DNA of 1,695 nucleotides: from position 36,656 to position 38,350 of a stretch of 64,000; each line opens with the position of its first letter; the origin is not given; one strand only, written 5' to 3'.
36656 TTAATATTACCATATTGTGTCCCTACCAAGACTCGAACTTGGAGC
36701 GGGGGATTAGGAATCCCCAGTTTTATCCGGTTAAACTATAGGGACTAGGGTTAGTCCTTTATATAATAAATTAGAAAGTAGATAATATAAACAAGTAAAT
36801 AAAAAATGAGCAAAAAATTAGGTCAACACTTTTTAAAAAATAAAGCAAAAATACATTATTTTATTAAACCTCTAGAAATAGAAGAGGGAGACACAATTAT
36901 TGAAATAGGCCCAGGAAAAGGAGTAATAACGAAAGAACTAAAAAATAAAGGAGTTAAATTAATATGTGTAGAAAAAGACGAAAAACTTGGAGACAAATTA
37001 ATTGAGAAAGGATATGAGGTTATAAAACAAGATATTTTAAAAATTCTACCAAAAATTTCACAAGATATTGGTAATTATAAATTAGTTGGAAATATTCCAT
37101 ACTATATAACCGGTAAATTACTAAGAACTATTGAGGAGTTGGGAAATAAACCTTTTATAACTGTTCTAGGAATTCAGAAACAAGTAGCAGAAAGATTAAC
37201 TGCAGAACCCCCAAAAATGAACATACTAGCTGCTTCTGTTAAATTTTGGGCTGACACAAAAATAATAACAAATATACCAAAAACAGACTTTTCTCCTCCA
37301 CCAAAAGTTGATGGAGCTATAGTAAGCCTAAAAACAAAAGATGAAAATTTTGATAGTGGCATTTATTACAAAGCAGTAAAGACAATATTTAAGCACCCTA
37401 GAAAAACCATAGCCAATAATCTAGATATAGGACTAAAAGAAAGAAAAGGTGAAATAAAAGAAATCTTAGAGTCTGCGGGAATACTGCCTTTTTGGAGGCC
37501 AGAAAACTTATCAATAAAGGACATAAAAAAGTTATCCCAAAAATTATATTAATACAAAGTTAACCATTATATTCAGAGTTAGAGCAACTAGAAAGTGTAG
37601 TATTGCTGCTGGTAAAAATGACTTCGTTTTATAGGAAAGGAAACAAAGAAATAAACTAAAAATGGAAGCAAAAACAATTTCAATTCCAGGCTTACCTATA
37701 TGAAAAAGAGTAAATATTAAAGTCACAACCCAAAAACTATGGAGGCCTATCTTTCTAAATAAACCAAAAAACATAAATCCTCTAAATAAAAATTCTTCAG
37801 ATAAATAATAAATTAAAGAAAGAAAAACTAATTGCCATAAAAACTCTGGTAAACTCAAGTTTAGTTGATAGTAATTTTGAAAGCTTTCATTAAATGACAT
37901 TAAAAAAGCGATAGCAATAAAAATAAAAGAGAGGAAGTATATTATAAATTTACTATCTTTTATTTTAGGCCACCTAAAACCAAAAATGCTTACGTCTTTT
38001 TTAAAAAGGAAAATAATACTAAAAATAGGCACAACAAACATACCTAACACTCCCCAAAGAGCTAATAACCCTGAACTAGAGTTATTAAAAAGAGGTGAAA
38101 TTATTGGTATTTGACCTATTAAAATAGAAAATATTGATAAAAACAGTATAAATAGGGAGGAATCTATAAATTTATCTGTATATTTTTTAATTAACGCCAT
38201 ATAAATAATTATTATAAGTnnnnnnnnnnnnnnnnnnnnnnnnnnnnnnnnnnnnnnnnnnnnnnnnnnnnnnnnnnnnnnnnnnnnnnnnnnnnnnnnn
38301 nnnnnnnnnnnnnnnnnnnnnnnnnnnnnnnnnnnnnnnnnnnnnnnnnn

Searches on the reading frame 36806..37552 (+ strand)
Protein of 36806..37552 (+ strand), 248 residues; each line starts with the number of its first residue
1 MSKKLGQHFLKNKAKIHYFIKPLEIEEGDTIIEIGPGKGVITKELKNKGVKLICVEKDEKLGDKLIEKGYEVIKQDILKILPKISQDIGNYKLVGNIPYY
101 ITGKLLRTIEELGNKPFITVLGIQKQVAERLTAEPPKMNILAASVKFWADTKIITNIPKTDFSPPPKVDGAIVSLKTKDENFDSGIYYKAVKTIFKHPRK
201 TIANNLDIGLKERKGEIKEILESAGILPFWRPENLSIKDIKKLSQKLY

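Call 28: search_protein_families(library=pfam, proteins=[window:36806-37552:+], max_evalue=0.00001)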
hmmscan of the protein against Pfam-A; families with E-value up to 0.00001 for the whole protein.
window:36806-37552:+ (248 aa): 1 family
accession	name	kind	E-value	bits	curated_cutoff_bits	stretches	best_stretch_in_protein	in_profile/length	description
PF00398.26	RrnaAD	-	1.4e-40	139.6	24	1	3-214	6-231/263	Ribosomal RNA adenine dimethylase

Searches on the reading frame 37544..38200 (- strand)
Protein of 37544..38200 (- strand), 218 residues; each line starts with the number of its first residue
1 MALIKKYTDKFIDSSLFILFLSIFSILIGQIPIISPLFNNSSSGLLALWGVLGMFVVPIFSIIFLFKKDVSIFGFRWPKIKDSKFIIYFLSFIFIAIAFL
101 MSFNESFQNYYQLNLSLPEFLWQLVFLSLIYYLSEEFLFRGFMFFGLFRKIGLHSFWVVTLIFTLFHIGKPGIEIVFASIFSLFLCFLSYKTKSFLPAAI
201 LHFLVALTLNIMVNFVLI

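Call 28: search_protein_families(library=pfam, proteins=[window:37544-38200:-], max_evalue=0.00001)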
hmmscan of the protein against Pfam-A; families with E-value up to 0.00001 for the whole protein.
window:37544-38200:- (218 aa): 1 family
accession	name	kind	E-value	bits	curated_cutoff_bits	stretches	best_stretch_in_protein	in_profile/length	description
PF02517.21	Rce1-like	-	6.2e-14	52.5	22.4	1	119-205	3-90/93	Type II CAAX prenyl endopeptidase Rce1-like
